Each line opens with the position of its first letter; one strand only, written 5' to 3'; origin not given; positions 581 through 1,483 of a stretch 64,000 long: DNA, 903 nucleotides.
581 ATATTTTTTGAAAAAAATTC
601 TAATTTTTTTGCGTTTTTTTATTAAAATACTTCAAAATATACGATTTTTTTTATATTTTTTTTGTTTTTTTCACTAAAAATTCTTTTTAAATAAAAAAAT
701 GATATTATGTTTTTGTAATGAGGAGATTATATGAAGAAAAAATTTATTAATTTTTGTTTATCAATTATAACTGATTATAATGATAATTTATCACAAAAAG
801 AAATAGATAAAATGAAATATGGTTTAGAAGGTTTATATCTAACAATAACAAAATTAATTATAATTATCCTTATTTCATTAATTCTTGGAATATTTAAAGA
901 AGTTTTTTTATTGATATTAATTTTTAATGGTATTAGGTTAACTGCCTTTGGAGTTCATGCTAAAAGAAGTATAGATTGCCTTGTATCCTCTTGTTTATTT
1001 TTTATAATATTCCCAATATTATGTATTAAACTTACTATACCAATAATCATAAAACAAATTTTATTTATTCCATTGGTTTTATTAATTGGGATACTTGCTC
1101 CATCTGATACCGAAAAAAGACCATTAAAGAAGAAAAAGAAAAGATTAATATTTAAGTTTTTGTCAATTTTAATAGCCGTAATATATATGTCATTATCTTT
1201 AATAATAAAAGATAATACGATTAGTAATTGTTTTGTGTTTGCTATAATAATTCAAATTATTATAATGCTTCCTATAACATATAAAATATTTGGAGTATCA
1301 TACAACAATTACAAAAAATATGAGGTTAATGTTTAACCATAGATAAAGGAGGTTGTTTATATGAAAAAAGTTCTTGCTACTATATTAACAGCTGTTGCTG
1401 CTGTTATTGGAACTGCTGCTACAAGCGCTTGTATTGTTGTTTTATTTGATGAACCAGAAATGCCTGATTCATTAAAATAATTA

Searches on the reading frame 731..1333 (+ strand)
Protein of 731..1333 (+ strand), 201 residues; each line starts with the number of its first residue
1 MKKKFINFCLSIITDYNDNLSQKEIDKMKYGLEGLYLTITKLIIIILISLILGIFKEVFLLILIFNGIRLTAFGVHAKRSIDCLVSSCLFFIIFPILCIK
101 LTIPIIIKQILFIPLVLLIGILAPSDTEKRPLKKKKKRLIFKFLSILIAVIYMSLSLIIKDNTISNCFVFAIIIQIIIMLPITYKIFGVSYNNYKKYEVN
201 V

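Call 3: search_protein_families(library=pfam, proteins=[window:731-1333:+], max_evalue=1)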
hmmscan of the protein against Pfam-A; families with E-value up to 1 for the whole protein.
window:731-1333:+ (201 aa): 2 families
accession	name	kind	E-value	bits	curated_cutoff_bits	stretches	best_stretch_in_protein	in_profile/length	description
PF04647.20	AgrB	-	6.2e-32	110.9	23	1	16-178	11-184/185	Accessory gene regulator B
PF07274.17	DUF1440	-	0.79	10.2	34.7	1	143-179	62-101/135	Protein of unknown function (DUF1440)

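Call 4: search_protein_families(library=ncbifam, proteins=[window:731-1333:+], max_evalue=1)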
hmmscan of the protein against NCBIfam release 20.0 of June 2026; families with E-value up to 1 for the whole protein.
window:731-1333:+ (201 aa): 2 families
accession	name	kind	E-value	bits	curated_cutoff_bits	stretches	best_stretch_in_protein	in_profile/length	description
NF002210.0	PRK01100.1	equivalog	8.6e-35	120.3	282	1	12-200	18-208/210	accessory gene regulator ArgB-like protein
TIGR03025.1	EPS_sugtrans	subfamily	0.27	10.4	295.55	0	65-99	245-279/445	exopolysaccharide biosynthesis polyprenyl glycosylphosphotransferase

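Call 9: find_homologous_proteins(query=window:731-1333:+, max_evalue=0.001)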
Query window:731-1333:+ (201 aa): 2142 proteins with E <= 0.001 among 2771 candidates; the best 120 are listed.
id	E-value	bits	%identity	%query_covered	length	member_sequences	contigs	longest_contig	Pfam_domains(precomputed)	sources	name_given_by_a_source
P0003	1.8e-115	401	100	100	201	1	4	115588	PF04647.21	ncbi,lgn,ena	-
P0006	6.6e-115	399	99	100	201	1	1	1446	PF04647.21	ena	-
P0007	4.7e-99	348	84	100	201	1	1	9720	PF04647.21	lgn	-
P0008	6.5e-99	347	85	100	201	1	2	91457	PF04647.21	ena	-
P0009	8.2e-99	347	85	100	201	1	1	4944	PF04647.21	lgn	-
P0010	9.1e-99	347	84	99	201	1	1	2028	PF04647.21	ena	-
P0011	1.3e-98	346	84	100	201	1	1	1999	PF04647.21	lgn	-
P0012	2.5e-98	345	84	100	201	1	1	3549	PF04647.21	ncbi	-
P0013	2.8e-98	345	84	100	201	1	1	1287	PF04647.21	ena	-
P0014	3.2e-98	345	83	99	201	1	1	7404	PF04647.21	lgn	-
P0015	8.0e-98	344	84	99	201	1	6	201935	PF04647.21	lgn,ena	-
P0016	1.0e-97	343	82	100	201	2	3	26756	PF04647.21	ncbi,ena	-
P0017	1.5e-97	343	84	100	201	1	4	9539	PF04647.21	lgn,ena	-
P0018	3.7e-97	342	82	99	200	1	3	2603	PF04647.21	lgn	-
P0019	5.5e-96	338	80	99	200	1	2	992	PF04647.21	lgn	-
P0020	1.7e-95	336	79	100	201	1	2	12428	PF04647.21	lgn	-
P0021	4.4e-95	335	78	100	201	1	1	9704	PF04647.21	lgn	-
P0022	7.1e-95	334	79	99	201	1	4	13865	PF04647.21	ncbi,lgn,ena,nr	ncbi:MAG: accessory gene regulator B family protein [Bacilli bacterium]|nr:accessory gene regulator 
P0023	1.1e-92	327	77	99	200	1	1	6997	PF04647.21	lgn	-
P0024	3.7e-92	325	77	99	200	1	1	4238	PF04647.21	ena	-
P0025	2.3e-91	323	76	99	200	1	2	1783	PF04647.21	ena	-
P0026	2.3e-91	323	76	99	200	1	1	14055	PF04647.21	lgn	-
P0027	2.8e-91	322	77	99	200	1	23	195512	PF04647.21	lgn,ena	-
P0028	4.5e-91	322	76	99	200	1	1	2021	PF04647.21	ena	-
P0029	5.8e-91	321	76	99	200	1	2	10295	PF04647.21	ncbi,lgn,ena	-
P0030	6.0e-91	321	76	99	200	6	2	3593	PF04647.21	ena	-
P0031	6.7e-91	321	77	99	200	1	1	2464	PF04647.21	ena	-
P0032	6.9e-91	321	77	99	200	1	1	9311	PF04647.21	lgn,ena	-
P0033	6.9e-91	321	76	99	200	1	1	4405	PF04647.21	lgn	-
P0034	7.9e-91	321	76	99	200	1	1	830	PF04647.21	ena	-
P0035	8.2e-91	321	77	99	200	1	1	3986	PF04647.21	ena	-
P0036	9.6e-91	321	77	99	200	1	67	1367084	PF04647.21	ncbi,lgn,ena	-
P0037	1.1e-90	320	76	99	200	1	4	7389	PF04647.21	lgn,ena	-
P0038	1.1e-90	320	76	99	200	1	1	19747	PF04647.21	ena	-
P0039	1.2e-90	320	76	99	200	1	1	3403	PF04647.21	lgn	-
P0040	1.2e-90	320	77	99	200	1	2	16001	PF04647.21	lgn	-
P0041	1.2e-90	320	77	99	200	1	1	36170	PF04647.21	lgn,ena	-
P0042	1.3e-90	320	76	99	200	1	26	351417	PF04647.21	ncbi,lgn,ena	-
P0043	1.3e-90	320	76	99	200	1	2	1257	PF04647.21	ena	-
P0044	1.4e-90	320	76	99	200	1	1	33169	PF04647.21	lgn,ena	-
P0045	1.6e-90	320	77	99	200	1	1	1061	PF04647.21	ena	-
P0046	1.7e-90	320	76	99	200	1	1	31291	PF04647.21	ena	-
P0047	1.7e-90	320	76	99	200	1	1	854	PF04647.21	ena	-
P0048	1.7e-90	320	77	99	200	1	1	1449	PF04647.21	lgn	-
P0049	1.8e-90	320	76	99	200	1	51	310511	PF04647.21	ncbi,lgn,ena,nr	ncbi:MAG TPA: accessory regulator AgrB [Firmicutes bacterium]|nr:accessory regulator AgrB [Bacillota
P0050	2.0e-90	320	77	99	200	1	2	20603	PF04647.21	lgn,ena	-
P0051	2.0e-90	320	77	99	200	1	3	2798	PF04647.21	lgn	-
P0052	2.0e-90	320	76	99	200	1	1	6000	PF04647.21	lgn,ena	-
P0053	2.0e-90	320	76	99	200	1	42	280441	PF04647.21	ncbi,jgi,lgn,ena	-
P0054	2.1e-90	320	75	99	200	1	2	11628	PF04647.21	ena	-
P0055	2.1e-90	320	76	99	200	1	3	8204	PF04647.21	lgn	-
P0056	2.2e-90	320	76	99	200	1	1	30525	PF04647.21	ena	-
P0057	2.2e-90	319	76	99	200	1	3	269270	PF04647.21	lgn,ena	-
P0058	2.3e-90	319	76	99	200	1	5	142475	PF04647.21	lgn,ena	-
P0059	2.3e-90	319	76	99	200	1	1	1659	PF04647.21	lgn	-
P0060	2.4e-90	319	76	99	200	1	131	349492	PF04647.21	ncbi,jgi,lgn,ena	-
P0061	2.4e-90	319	77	99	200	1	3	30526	PF04647.21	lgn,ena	-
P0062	2.4e-90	319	76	99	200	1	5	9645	PF04647.21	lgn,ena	-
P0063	2.7e-90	319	76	99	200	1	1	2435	PF04647.21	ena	-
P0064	2.8e-90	319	75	99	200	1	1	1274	PF04647.21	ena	-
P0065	2.8e-90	319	77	99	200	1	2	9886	PF04647.21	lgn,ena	-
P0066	2.8e-90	319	76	99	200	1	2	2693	PF04647.21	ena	-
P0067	2.8e-90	319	76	99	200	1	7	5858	PF04647.21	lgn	-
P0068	2.9e-90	319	76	99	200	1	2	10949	PF04647.21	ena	-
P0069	3.0e-90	319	76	99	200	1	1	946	PF04647.21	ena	-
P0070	3.1e-90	319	75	99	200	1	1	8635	PF04647.21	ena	-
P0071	3.2e-90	319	76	99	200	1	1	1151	PF04647.21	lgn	-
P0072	3.2e-90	319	76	99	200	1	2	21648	PF04647.21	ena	-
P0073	3.2e-90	319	76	99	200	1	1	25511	PF04647.21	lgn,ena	-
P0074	3.2e-90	319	76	99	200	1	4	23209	PF04647.21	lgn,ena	-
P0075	3.2e-90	319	76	99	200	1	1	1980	PF04647.21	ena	-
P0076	3.3e-90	319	76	99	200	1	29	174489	PF04647.21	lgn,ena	-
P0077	3.5e-90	319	76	99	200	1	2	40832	PF04647.21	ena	-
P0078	3.5e-90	319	75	99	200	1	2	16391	PF04647.21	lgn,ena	-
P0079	3.5e-90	319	77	99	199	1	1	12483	PF04647.21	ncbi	-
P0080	3.6e-90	319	76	99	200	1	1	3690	PF04647.21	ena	-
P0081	3.9e-90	319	76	99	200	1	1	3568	PF04647.21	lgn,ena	-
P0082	4.1e-90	319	75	99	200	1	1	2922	PF04647.21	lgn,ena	-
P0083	4.3e-90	319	76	99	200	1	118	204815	PF04647.21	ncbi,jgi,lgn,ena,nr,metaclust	ncbi:putative agrB-like protein putative [Clostridium sp. CAG:433]|nr:putative agrB-like protein put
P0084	4.3e-90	319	76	99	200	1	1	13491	PF04647.21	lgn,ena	-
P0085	4.3e-90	319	76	99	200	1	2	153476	PF04647.21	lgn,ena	-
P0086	4.5e-90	318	76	99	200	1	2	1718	PF04647.21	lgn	-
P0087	4.5e-90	318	75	99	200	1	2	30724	PF04647.21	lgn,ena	-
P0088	4.5e-90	318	75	99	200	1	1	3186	PF04647.21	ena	-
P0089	4.7e-90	318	76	99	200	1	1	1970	PF04647.21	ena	-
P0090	4.8e-90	318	76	99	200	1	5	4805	PF04647.21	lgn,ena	-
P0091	4.8e-90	318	76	99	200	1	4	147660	PF04647.21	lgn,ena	-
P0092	5.0e-90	318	75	99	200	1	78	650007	PF04647.21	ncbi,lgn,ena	-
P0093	5.0e-90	318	75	99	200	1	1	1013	PF04647.21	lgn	-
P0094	5.0e-90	318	77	99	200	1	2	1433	PF04647.21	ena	-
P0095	5.3e-90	318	76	99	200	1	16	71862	PF04647.21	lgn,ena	-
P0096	5.3e-90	318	76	99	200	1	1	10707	PF04647.21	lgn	-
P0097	5.3e-90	318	77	99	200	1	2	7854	PF04647.21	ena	-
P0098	5.3e-90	318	76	99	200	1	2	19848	PF04647.21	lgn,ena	-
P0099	5.4e-90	318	76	99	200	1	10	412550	PF04647.21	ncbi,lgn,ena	-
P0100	5.4e-90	318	76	99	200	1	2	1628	PF04647.21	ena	-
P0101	5.7e-90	318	76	99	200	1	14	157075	PF04647.21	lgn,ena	-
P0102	5.7e-90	318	75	99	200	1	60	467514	PF04647.21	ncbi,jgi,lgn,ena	-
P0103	5.9e-90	318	75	99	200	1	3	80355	PF04647.21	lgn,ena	-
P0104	6.0e-90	318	75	99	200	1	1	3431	PF04647.21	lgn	-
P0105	6.3e-90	318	75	99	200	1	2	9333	PF04647.21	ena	-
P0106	6.4e-90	318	75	99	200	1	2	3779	PF04647.21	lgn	-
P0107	6.6e-90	318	76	99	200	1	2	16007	PF04647.21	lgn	-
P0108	6.6e-90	318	76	99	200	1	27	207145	PF04647.21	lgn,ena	-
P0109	6.6e-90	318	75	99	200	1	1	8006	PF04647.21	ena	-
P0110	6.7e-90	318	75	99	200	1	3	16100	PF04647.21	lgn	-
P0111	6.7e-90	318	75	99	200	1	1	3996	PF04647.21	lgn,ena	-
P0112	6.8e-90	318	75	99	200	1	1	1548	PF04647.21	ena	-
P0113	7.1e-90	318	75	99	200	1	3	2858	PF04647.21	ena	-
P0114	7.3e-90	318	76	99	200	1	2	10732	PF04647.21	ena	-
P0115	7.3e-90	318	75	99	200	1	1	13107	PF04647.21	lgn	-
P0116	7.3e-90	318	75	99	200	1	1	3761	PF04647.21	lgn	-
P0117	7.4e-90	318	75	99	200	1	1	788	PF04647.21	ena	-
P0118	7.4e-90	318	75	99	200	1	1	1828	PF04647.21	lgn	-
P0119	7.5e-90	318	76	99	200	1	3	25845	PF04647.21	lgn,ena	-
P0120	7.5e-90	318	76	99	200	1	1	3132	PF04647.21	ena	-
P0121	7.5e-90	318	76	99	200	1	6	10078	PF04647.21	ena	-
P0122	7.6e-90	318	76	99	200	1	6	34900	PF04647.21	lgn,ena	-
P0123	7.8e-90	318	75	99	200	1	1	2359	PF04647.21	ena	-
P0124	7.9e-90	318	75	99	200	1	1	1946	PF04647.21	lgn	-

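Call 10: find_related_loci(query=window:731-1333:+, collection=genome_contigs, flank=4000)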
Query window:731-1333:+ (201 aa) in genome_contigs; peptide patterns used: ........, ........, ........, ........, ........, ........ (x = any residue, [..] = any of these).
599 stretches matched a pattern (row limit reached: there are more); 9 encode a relative of the query (tblastn E <= 1e-3); 9 distinct loci.
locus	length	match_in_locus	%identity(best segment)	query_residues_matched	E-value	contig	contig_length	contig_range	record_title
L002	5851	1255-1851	79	1-199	4e-98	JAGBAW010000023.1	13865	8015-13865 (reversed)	MAG: Bacilli bacterium isolate RGIG8951 Water_deer_Rectum-1__c253594, whole genome shotgun sequence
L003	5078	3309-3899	45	1-198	2e-47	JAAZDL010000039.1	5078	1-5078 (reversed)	MAG: Mycoplasmatota bacterium isolate AS09scLD_156 101781_AS09, whole genome shotgun sequence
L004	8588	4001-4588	47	1-197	9e-46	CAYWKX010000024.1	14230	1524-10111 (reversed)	MAG TPA_asm: uncultured Muribaculaceae bacterium isolate SRP192927_co6_547 genome assembly, contig: NODE_10194_length_14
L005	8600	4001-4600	44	1-201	1e-45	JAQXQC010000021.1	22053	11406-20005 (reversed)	MAG: Bacilli bacterium isolate SUG1421 k141_9495732, whole genome shotgun sequence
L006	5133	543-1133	45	1-198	1e-40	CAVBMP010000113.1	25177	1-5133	Bacteroides helcogenes isolate SRR8978225_cleanbin_000006 genome assembly, contig: Spades_SRR8978225_contig_98, whole ge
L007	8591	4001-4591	41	1-199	3e-38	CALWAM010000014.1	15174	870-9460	MAG: uncultured Bacilli bacterium isolate BRZ_GD__bin104 genome assembly, contig: BRZ_GD__NODE_4924_length_15174_cov_4.5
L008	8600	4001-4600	43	1-201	5e-38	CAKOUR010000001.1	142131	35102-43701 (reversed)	MAG: uncultured Bacilli bacterium isolate REFINED_METABAT215_TOP10_CONTIGS_1500_ASSEMBLY_K77_MERGED__Hadza_PheChl_Fiber-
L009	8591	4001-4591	44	1-198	9e-38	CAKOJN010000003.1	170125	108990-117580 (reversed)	MAG: uncultured Bacilli bacterium isolate REFINED_METABAT215_TOP10_CONTIGS_1500_ASSEMBLY_K77_MERGED__Hadza_MoBio_hadza-I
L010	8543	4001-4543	30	19-199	2e-23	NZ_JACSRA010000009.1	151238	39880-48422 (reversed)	Clostridium cibarium strain Sa3CVN1 NODE_9_length_151238_cov_47.395949, whole genome shotgun sequence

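Call 21: find_related_loci(query=A1, collection=metagenome_contigs, flank=3500)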
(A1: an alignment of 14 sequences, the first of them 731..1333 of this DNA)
Query A1 (201 aa) in metagenome_contigs; peptide patterns used: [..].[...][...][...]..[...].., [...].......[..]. (x = any residue, [..] = any of these).
583 stretches matched a pattern; 505 encode a relative of the query (tblastn E <= 1e-3); the best 80 are kept; 80 distinct loci.
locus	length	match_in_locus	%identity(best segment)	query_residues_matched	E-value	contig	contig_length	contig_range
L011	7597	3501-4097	74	1-199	3e-87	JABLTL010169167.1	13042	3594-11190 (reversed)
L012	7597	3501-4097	77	1-199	6e-87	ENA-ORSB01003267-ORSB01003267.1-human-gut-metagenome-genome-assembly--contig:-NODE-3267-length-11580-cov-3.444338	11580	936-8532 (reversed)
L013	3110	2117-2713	77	1-199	4e-88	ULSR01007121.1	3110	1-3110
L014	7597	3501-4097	74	1-199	7e-87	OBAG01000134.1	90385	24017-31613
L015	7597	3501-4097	76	1-199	2e-86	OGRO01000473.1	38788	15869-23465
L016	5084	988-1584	75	1-199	6e-86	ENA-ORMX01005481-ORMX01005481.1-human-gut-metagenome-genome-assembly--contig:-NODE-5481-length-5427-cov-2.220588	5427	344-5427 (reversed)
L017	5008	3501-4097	75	1-199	4e-86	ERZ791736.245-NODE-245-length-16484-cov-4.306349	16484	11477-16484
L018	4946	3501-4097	75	1-199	6e-86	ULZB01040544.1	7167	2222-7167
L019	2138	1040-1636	75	1-199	6e-89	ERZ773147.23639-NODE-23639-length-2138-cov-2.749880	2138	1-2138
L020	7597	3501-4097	75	1-199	3e-85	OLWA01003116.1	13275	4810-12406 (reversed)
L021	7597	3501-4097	75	1-199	3e-85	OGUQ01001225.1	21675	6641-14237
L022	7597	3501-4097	74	1-199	9e-85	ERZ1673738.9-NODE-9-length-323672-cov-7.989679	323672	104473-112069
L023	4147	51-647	74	1-199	1e-84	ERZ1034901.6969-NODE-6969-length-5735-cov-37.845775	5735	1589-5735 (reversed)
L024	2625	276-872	76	1-199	4e-86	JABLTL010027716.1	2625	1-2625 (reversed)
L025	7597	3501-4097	73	1-199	1e-83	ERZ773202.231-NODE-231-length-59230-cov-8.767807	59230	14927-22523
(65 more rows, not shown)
